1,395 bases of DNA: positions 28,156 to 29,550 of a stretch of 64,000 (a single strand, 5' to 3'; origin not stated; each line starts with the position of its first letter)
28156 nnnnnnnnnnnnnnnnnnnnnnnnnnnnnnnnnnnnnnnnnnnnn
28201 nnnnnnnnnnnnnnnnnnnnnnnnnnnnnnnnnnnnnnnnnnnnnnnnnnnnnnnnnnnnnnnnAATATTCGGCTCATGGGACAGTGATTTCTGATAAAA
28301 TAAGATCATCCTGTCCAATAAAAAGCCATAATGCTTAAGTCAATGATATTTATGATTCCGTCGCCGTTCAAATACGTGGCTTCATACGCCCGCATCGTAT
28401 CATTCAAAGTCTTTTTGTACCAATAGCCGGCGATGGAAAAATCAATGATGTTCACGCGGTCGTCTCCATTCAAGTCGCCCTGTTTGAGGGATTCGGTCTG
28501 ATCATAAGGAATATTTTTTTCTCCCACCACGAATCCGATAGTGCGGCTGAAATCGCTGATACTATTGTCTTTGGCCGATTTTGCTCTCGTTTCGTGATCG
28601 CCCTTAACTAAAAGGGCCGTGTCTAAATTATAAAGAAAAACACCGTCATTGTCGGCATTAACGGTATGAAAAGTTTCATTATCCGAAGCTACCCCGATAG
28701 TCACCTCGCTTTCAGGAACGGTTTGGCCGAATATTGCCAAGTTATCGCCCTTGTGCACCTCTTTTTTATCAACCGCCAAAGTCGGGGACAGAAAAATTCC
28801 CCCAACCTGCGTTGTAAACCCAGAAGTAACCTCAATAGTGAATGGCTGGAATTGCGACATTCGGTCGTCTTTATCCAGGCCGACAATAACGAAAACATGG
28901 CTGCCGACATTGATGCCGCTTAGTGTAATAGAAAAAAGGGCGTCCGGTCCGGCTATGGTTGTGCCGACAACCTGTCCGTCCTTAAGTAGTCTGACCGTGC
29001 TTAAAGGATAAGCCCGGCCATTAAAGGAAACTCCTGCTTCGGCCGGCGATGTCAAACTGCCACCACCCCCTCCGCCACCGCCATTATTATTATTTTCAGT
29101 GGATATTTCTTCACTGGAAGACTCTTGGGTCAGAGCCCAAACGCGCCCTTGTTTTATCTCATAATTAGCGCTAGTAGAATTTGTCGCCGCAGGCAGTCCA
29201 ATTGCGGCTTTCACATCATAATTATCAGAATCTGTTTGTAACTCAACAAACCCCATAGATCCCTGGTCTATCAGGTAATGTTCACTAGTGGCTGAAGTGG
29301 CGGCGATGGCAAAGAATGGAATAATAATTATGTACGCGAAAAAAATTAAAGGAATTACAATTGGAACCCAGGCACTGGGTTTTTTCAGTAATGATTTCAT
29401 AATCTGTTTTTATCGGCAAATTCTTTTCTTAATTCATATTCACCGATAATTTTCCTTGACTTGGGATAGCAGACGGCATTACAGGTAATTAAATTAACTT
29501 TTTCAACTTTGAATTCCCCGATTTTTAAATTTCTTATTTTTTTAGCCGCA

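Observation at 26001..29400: Two membrane-anchored cohesin-like proteins plus a dockerin protein: a miniature cohesin-dockerin surface scaffold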

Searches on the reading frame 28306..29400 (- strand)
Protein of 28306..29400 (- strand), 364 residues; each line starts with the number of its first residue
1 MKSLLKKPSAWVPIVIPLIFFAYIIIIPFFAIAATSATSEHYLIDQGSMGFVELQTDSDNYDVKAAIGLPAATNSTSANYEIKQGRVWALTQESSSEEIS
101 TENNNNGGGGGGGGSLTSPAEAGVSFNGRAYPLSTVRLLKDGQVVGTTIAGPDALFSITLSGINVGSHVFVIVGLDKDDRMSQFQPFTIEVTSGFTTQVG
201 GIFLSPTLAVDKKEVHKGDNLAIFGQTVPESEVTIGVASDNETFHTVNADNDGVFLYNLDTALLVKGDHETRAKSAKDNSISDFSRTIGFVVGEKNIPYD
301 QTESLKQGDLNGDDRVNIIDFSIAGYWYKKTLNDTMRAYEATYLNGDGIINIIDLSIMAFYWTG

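Call 3: search_protein_families(library=pfam, proteins=[window:28306-29400:-], max_evalue=1)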
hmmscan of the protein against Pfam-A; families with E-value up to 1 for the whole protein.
window:28306-29400:- (364 aa): 3 families
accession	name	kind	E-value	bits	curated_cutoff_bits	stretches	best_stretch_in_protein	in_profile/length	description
PF17936.7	Big_6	-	1.1e-08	35.6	27.6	2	121-187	12-79/83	Bacterial Ig domain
PF00404.24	Dockerin_1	-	7.9e-05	23.2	22.9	1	308-358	2-52/57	Dockerin type I domain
PF24991.2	Ig_NUP210_4th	-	0.18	12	25.2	1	211-254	22-64/79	NUP210 forth Ig-like domain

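Call 4: search_protein_families(library=ncbifam, proteins=[window:28306-29400:-], max_evalue=1)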
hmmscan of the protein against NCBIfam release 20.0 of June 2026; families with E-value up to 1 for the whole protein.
window:28306-29400:- (364 aa): 1 family
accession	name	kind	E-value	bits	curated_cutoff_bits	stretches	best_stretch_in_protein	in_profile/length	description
NF058579.1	CPR_pilus_PamT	equivalog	2.1e-05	24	240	1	21-86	12-77/241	CPR-type pilus protein PamT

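Call 14: find_homologous_proteins(query=window:28306-29400:-)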
Query window:28306-29400:- (364 aa): 242 proteins with E <= 0.001 among 8000 candidates; the best 120 are listed.
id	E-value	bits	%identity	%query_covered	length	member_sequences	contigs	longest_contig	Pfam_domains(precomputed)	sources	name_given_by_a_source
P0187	2.0e-237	805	100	100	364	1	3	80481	PF17936.8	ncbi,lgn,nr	ncbi:MAG: dockerin type I repeat-containing protein [Patescibacteria group bacterium]|nr:dockerin ty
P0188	1.5e-128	447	60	94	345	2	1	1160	PF17936.8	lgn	-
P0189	6.8e-127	442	60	93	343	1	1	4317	PF17936.8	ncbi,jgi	-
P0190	1.3e-123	431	57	93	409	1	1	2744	-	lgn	-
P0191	2.1e-123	430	60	95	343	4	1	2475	PF17936.8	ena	-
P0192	1.6e-122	427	58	95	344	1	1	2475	PF17936.8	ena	-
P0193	8.1e-121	422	57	93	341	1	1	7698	PF00404.25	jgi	-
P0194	2.0e-120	420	57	96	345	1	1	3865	PF17936.8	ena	-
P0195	9.7e-120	418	57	96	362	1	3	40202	PF17936.8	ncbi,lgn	-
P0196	1.5e-119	417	59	90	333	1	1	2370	PF17936.8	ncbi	-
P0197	3.6e-118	413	57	94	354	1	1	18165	PF17936.8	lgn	-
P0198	8.6e-114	398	55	95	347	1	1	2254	PF17936.8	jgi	jgi:hypothetical protein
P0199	7.4e-113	395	55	90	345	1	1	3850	PF17936.8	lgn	-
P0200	4.0e-112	393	59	90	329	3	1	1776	PF17936.8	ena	-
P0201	1.0e-103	365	51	95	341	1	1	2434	PF17936.8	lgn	-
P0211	1.7e-83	299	53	66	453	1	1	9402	PF00404.25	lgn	-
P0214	3.8e-80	288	52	66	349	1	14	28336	PF00404.25,PF17936.8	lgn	-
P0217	1.7e-78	282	53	66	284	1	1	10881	PF00404.25,PF17936.8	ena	-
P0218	4.7e-78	281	54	66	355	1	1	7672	PF00404.25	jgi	jgi:hypothetical protein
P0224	7.7e-77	277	50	74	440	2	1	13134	PF00404.25,PF00041.28,PF17936.8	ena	-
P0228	6.2e-76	274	49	68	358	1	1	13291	PF00404.25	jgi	jgi:hypothetical protein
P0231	4.1e-75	271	50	70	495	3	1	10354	PF00404.25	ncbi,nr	ncbi:MAG: hypothetical protein HY980_00170 [Candidatus Magasanikbacteria bacterium]|nr:hypothetical 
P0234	8.3e-75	270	49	65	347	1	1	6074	PF00404.25,PF17936.8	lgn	-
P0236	1.0e-74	270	50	66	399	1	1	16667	PF00404.25,PF17936.8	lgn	-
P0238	2.0e-74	269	51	68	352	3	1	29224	PF00404.25,PF17936.8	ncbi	-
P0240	3.0e-74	268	51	69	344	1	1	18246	PF00404.25,PF17936.8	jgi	jgi:hypothetical protein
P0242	4.6e-74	268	50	66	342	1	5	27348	PF00404.25,PF17936.8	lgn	-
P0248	3.1e-73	265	49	68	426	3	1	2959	PF00404.25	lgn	-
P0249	5.9e-73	264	50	67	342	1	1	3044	PF00404.25,PF17936.8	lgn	-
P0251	1.0e-72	263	46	70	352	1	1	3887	PF00404.25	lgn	-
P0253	1.6e-72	263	51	66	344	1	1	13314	PF00404.25,PF17936.8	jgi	-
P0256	2.2e-72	262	51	70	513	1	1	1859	PF00404.25,PF17936.8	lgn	-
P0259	4.8e-72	261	51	66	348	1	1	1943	PF00404.25,PF17936.8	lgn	-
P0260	7.0e-72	261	49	74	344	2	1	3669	PF00404.25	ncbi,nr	ncbi:dockerin type I repeat-containing protein [Candidatus Parcubacteria bacterium]|nr:dockerin type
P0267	1.4e-71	260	49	68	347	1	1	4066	PF00404.25,PF17936.8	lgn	-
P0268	1.5e-71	260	50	66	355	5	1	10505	PF00404.25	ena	-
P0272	3.1e-71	258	48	70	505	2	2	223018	PF00404.25,PF17936.8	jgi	-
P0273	4.0e-71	258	49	70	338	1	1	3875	PF00404.25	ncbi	-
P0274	5.1e-71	258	50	66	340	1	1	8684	PF00404.25,PF17936.8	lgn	-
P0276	8.9e-71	257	49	66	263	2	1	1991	PF00404.25,PF17936.8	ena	-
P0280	7.2e-70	254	49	67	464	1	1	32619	PF00404.25,PF17936.8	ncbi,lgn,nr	ncbi:MAG: hypothetical protein Q7S19_01160 [bacterium]|nr:hypothetical protein [bacterium]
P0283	9.4e-70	254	51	66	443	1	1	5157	PF00404.25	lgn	-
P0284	1.2e-69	253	49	68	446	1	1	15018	PF00404.25,PF00041.28,PF17936.8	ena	-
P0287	2.0e-69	253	49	66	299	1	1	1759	PF00404.25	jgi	jgi:hypothetical protein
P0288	2.9e-69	252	47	66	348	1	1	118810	PF00404.25,PF17936.8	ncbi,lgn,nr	ncbi:hypothetical protein HY311_01500 [Candidatus Nomurabacteria bacterium]|nr:hypothetical protein 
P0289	3.0e-69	252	51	66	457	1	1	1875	PF00404.25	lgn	-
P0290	3.6e-69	252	47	67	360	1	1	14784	PF00404.25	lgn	-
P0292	7.5e-69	251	47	68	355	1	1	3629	PF00404.25,PF17936.8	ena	-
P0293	9.6e-69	250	49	67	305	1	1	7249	PF00404.25,PF17936.8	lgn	-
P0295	1.2e-68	250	48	68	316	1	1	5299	PF00404.25,PF17936.8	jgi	-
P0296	1.4e-68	250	48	68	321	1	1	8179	PF00404.25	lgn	-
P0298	1.4e-68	250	48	68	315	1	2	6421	PF00404.25,PF17936.8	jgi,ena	jgi:hypothetical protein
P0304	1.8e-67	246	46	66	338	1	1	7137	PF00404.25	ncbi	-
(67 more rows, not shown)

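Call 32: search_solved_structures(query=A2, max_evalue=1, show_alignments=2)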
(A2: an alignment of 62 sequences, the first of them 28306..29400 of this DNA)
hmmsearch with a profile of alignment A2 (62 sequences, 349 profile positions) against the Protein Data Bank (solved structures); distinct sequences matched with E-value up to 1: 25.
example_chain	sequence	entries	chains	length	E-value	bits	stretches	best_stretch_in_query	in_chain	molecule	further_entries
2y3n_B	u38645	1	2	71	2.8e-05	26.8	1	291-347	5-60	CELLULOSOMAL FAMILY-48 PROCESSIVE GLYCOSIDE HYDROLASE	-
5nrm_B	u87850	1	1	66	0.00072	22.2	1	293-348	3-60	DocCel5: Type I dockerin repeat domain from A. cellulolyticus family 5 endoglucanase WP_01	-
2yik_A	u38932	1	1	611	0.00098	21.7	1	287-344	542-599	ENDOGLUCANASE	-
5nrk_B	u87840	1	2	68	0.0042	19.6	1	293-348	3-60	DocCel5: Type I dockerin repeat domain from A. cellulolyticus family 5 endoglucanase WP_01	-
2yn3_A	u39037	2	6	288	0.0068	19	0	146-190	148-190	PUTATIVE INNER MEMBRANE PROTEIN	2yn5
1daq_A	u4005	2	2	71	0.039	16.5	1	291-344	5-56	ENDOGLUCANASE SS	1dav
2mte_A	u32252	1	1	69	0.04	16.4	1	291-344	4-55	Cellulose 1,4-beta-cellobiosidase (reducing end) CelS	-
4fl4_A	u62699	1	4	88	0.054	16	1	291-346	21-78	Glycoside hydrolase family 9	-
6m3a_A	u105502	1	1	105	0.074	15.6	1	104-172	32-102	Biofilm-associated surface protein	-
2gbm_A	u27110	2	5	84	0.11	15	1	66-114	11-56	Ubiquitin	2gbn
9x81_A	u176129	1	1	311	0.14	14.6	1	104-163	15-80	Alpha-amylase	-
2yrl_A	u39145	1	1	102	0.17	14.3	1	143-170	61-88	KIAA1837 protein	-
4cj0_A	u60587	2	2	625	0.27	13.7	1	285-346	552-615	ENDOGLUCANASE D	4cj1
1clc_A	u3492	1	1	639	0.28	13.6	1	285-346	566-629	ENDOGLUCANASE CELD; EC: 3.2.1.4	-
9gpc_A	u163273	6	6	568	0.36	13.3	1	138-178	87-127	DUF5060 domain-containing protein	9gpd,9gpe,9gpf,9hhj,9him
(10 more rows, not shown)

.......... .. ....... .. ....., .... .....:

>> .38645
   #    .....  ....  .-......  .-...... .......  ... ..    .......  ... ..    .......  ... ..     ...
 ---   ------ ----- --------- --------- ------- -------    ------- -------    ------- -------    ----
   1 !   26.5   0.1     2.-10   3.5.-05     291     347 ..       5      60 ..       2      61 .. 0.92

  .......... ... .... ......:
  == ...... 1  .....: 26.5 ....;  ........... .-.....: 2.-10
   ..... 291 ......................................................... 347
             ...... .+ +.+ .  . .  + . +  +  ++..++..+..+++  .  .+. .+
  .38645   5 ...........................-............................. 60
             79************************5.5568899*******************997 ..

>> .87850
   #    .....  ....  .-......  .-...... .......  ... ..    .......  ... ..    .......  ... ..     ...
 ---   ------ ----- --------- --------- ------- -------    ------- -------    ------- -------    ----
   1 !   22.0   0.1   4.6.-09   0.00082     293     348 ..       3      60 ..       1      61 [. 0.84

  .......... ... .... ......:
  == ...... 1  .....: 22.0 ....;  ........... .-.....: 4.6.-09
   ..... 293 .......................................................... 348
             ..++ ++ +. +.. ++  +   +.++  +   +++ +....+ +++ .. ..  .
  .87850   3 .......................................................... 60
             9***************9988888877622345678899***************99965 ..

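Call 34: predict_structure(alignment_id=A2)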
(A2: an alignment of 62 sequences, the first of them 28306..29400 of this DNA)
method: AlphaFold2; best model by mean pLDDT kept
length: 364 residues; sequences in the alignment: 62
mean_pLDDT: 80.3   pTM: 0.59
mean pLDDT of the five models: 80.3, 79.2, 79.0, 78.5, 76.2
residues with pLDDT >= 90: 218; 70-90: 46; 50-70: 26; < 50: 74
segments of 3 or more residues with pLDDT < 50: 1-3, 36-58, 60-98, 105-112
pLDDT, mean of each block of 10 residues (from residue 1): 51 79 88 56 34 46 39 39 38 44 47 67 96 94 92 95 96 91 93 96 94 98 96 97 97 96 97 96 95 95 76 91 97 96 95 94 76
secondary structure, 60 per line:
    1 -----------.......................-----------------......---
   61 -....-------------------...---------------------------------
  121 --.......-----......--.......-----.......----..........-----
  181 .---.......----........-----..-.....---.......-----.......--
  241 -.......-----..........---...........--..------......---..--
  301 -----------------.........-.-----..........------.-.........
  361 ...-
elements in order: H12-34 E52-57 E62-65 E85-87 E123-129 E135-140 E143-149 E155-161 E166-175 E185-191 E196-203 E212-216 E220-226 E232-238 E242-248 E254-260 E267-277 E288-293 H318-326 H334-343 H352-363

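Call 37: fold_search(model_id=the predicted structure, library=pdb)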
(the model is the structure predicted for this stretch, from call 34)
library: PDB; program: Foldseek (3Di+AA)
matches with E <= 10: 1826; with E <= 0.001: 224
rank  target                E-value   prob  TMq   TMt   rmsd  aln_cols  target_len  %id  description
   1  7dm0_A                3.0e-07  1.00  0.20  0.39  16.6       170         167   18  Biofilm associated protein - C region (released 2021-12-15)
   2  6grt_A                6.2e-07  1.00  0.23  0.14  17.6       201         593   13  Paired immunoglobulin-like receptor B (PirB) or Leukocyte immunoglobulin-like receptor subfamily B member 3 (LILRB3) f (released 2019-02-06)
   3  6grq_A                7.7e-07  1.00  0.23  0.16  16.8       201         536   12  Paired immunoglobulin-like receptor B (PirB) or Leukocyte immunoglobulin-like receptor subfamily B member 3 (LILRB3) f (released 2019-02-06)
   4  6grt_B                2.3e-06  1.00  0.22  0.14  17.5       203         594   13  Paired immunoglobulin-like receptor B (PirB) or Leukocyte immunoglobulin-like receptor subfamily B member 3 (LILRB3) f (released 2019-02-06)
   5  2yn3_D                3.2e-06  1.00  0.23  0.37  16.3       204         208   15  Structural insight into the giant calcium-binding adhesin SiiE: implications for the adhesion of Salmonella enterica t (released 2013-04-03)
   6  5gni_B                3.3e-06  1.00  0.24  0.42  15.6       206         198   10  The crystal structure of PECAM-1 IgL1-2 trans-homophilic dimer (released 2016-12-21)
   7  5gni_A                5.2e-06  1.00  0.24  0.41  15.6       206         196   11  The crystal structure of PECAM-1 IgL1-2 trans-homophilic dimer (released 2016-12-21)
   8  7ptp_A                5.5e-06  1.00  0.21  0.11  14.9       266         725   12  In-situ structure of pentameric S-layer protein (released 2021-12-15)
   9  3pdd                  8.0e-06  1.00  0.19  0.32  18.1       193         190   16  Structures of Clostridium thermocellum CbhA fibronectin(III)-like modules (released 2011-11-23)
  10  4pln_C                9.4e-06  1.00  0.20  0.33  20.5       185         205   12  Crystal Structure of Chicken Netrin-1 (LN-LE3) complexed with mouse Neogenin (FN4-5) (released 2014-06-18)
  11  5i99                  1.1e-05  1.00  0.21  0.19  16.3       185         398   12  Crystal structure of mouse CNTN3 Ig5-Fn2 domains (released 2016-08-31)
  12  8qox_B                1.1e-05  1.00  0.20  0.16  12.1       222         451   13  Two-component assembly of SlaA and SlaB S-layer proteins of Sulfolobus acidocaldarius (released 2024-02-21)
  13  7mro                  1.5e-05  1.00  0.22  0.26  15.0       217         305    8  Zebrafish CNTN4 FN1-FN3 domains (released 2022-01-05)
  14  7mrk_B                2.4e-05  1.00  0.21  0.35  15.9       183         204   14  Chicken CNTN4 APP complex (released 2022-01-05)
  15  6tpv_A                2.4e-05  1.00  0.19  0.34  17.2       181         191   11  Crystal structures of FNIII domain one and two of the human leucocyte common antigen-related protein, LAR (released 2020-05-13)
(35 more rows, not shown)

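Call 53: search_protein_families(library=ncbifam, alignment_id=A3, max_evalue=0.01)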
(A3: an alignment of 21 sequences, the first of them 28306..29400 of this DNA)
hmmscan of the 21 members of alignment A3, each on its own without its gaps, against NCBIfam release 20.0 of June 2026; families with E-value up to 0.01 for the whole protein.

A. member 1, window:28306-29400:- (364 aa): 1 family
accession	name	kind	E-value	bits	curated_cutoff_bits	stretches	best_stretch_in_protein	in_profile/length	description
NF058579.1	CPR_pilus_PamT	equivalog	2.1e-05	24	240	1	21-86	12-77/241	CPR-type pilus protein PamT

B. families by the number of members that match (of 21 scanned): 6 families
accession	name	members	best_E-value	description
NF058579.1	CPR_pilus_PamT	20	2.4e-08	CPR-type pilus protein PamT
NF033510.3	Ca_tandemer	2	1.8e-05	Ca2+-stabilized repeat-containing adhesin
NF040549.1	Nt5e_LPXTG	1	0.00053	cell surface ecto-5'-nucleotidase Nt5e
NF052318.1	T9SS_sortase_N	1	0.0055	type IX secretion system sortase PorU, long form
NF058592.1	GxPGS_dom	1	0.0062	PGS family Ig-like domain-containing protein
NF040520.1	Ig_like_BLP2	1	0.0078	Ig-like repeat protein Blp2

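Call 69: search_protein_families(library=phrogs, proteins=[window:28306-29400:-], max_evalue=0.01)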
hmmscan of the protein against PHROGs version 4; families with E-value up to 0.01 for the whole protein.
window:28306-29400:- (364 aa): 0 families

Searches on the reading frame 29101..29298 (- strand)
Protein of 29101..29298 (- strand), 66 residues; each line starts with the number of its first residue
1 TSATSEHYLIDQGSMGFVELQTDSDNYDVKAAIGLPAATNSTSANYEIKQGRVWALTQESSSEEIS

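Call 67: search_protein_families(library=ncbifam, proteins=[window:29101-29298:-], max_evalue=0.1)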
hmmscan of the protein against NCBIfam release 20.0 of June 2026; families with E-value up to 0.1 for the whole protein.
seq(66 aa): 1 family
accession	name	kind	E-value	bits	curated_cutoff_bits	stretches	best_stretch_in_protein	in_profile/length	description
NF058579.1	CPR_pilus_PamT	equivalog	0.00017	21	240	1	3-52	27-77/241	CPR-type pilus protein PamT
